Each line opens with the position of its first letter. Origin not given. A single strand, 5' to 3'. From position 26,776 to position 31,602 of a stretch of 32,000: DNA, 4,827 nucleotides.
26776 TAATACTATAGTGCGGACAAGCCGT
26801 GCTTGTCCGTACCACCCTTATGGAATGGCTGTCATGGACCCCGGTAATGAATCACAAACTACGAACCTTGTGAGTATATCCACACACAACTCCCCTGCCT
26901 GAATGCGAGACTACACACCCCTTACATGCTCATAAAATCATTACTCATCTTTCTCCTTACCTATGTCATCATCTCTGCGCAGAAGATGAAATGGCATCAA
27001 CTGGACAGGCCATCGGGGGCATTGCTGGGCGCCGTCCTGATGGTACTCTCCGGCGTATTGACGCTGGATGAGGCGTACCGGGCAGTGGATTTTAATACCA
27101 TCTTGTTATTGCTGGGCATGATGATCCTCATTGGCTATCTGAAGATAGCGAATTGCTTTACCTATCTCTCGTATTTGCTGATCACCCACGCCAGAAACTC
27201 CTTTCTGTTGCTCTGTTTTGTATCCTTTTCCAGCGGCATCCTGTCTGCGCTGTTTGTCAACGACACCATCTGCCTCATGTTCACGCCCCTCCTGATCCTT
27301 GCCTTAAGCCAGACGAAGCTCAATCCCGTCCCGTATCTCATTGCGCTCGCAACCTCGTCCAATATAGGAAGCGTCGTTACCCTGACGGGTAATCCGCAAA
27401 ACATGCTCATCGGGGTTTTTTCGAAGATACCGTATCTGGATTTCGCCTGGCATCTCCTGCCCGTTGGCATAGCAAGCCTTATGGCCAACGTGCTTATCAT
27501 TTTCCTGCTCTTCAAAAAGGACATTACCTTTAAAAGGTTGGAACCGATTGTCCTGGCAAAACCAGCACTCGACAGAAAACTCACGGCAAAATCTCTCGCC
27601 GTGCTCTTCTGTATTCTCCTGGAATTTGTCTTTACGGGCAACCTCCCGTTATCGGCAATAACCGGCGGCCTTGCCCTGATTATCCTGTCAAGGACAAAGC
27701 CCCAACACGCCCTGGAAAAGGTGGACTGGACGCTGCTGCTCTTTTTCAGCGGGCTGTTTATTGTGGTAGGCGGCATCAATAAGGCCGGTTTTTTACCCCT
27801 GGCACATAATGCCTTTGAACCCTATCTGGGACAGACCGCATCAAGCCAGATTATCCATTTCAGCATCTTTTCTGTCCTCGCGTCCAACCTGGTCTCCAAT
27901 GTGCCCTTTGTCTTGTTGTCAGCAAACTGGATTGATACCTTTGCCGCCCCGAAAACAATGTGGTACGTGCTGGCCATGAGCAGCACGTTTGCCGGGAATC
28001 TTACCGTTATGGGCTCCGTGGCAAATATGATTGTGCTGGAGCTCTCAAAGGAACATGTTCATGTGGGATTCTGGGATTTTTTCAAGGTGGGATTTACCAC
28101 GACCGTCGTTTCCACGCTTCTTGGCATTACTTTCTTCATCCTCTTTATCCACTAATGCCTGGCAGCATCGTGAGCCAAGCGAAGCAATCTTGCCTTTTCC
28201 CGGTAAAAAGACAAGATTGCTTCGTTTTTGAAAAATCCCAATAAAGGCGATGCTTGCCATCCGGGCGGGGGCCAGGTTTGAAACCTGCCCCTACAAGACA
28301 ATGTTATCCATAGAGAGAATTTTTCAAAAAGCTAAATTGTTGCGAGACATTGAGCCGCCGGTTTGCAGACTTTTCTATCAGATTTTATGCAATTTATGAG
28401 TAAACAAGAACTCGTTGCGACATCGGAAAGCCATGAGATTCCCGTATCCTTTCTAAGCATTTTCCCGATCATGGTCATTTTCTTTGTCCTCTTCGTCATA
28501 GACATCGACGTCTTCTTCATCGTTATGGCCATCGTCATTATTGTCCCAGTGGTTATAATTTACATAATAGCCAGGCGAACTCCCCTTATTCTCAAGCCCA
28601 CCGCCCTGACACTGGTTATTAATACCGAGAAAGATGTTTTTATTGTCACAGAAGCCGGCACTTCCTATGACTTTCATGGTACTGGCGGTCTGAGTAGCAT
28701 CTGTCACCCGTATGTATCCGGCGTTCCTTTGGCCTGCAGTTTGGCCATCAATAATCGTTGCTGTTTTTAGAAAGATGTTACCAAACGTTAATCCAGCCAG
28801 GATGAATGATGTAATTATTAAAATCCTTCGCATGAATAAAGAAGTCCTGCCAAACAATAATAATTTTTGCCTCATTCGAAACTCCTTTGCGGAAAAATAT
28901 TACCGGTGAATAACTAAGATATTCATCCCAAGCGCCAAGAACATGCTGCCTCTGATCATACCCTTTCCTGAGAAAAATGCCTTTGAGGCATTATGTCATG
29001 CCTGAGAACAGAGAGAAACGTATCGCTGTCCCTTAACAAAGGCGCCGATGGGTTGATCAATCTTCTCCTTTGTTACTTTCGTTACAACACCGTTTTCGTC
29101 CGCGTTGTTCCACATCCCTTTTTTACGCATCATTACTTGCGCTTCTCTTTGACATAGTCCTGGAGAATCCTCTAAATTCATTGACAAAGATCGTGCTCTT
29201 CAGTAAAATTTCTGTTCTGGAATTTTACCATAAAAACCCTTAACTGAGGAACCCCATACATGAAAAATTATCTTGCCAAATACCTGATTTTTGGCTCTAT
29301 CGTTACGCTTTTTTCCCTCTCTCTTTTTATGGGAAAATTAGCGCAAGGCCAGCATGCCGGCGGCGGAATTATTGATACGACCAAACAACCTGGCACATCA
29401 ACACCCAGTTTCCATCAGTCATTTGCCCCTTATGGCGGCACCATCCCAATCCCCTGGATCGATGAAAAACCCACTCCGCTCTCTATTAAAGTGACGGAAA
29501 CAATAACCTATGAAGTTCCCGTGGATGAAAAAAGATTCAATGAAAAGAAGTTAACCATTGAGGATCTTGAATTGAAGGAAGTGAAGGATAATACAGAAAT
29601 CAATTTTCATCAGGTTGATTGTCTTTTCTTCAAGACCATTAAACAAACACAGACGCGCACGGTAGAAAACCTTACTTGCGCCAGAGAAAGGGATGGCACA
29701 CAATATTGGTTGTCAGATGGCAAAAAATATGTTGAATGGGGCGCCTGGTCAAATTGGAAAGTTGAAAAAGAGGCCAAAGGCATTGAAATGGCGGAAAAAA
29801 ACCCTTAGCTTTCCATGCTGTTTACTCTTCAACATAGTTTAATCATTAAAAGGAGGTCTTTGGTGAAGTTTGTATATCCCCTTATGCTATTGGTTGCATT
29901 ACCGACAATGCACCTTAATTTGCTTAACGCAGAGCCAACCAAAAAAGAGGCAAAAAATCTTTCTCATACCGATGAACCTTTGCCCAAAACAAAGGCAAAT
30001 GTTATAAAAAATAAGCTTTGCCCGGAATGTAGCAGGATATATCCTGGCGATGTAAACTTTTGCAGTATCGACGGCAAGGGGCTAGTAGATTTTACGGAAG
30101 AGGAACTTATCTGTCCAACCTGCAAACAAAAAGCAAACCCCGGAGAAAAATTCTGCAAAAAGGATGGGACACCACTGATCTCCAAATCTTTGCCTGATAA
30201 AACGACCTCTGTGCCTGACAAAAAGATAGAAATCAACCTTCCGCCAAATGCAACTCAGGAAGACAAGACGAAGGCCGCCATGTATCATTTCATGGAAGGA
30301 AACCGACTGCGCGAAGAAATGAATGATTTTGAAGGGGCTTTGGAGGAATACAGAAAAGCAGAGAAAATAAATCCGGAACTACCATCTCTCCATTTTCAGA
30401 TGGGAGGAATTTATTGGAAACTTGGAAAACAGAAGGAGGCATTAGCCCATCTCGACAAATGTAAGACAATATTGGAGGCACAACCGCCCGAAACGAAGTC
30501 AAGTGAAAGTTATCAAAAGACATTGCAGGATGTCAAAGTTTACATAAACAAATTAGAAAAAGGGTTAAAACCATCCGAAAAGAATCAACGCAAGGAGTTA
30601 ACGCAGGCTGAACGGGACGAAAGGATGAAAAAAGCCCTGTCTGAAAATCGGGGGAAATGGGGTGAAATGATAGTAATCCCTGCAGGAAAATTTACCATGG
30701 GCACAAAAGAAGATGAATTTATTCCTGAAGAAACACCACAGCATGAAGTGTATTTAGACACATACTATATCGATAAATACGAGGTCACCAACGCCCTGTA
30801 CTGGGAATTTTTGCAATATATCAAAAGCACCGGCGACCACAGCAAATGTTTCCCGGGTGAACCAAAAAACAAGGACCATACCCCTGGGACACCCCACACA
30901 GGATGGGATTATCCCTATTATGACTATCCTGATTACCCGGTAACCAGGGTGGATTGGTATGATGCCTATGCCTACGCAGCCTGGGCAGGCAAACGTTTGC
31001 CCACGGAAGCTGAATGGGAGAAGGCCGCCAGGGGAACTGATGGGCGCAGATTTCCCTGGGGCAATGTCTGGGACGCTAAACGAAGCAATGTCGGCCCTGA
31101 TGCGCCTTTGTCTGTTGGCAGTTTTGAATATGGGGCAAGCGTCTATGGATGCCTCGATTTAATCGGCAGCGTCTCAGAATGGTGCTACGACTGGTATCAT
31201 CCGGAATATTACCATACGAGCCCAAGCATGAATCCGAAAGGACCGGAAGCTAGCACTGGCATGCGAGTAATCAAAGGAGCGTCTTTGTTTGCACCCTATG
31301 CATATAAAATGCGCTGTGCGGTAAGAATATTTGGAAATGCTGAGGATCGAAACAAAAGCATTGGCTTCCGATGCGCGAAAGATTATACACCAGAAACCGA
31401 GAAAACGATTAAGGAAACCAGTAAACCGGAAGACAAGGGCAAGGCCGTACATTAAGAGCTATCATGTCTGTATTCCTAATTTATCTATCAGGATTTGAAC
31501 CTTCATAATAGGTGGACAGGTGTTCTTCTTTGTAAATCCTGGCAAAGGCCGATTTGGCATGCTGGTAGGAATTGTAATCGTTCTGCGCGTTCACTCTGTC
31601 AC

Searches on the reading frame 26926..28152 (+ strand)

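Call 84: search_protein_families(library=pfam, proteins=[window:26926-28152:+], max_evalue=0.0001)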
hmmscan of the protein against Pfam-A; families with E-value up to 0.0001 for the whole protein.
window:26926-28152:+ (409 aa): 2 families
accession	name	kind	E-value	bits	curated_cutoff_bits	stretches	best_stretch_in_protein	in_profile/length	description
PF03600.22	CitMHS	-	4.6e-66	223.7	31.9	1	17-355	5-335/336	Citrate transporter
PF02040.21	ArsB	-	6e-18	65.8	22.2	1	6-407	3-420/423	Arsenical pump membrane protein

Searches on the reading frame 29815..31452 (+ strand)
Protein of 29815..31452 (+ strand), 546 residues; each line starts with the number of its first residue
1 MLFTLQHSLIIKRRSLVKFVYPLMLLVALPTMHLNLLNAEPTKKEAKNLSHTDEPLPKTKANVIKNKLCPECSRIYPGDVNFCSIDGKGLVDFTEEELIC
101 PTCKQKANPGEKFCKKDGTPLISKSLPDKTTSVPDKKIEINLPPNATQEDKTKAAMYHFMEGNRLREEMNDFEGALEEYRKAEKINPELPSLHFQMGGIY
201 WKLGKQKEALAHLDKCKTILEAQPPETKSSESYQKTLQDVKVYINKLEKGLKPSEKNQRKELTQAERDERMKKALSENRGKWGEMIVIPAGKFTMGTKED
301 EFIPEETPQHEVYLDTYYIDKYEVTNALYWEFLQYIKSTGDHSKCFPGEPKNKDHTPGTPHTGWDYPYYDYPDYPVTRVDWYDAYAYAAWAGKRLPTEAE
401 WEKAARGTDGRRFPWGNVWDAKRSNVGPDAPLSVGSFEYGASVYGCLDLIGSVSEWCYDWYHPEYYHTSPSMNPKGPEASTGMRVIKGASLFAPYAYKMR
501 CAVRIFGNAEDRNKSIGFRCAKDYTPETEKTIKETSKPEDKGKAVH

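Call 84: search_protein_families(library=pfam, proteins=[window:29815-31452:+], max_evalue=0.0001)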
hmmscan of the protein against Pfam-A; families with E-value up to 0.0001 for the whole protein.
window:29815-31452:+ (546 aa): 5 families
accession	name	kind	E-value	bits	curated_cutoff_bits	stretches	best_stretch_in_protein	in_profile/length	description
PF03781.23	FGE-sulfatase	-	3.3e-57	194.5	23.3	1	284-522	4-255/255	Sulfatase-modifying factor enzyme 1-like domain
PF13414.12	TPR_11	-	3.6e-09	36.6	26.8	1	168-204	6-42/42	TPR repeat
PF07719.23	TPR_2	-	8.3e-07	29.1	27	0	192-216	3-27/34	Tetratricopeptide repeat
PF13181.12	TPR_8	-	3.1e-06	27.3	25.7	0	192-218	3-29/34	Tetratricopeptide repeat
PF00515.34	TPR_1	-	8.8e-06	25.8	27.8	0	192-217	3-28/34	Tetratricopeptide repeat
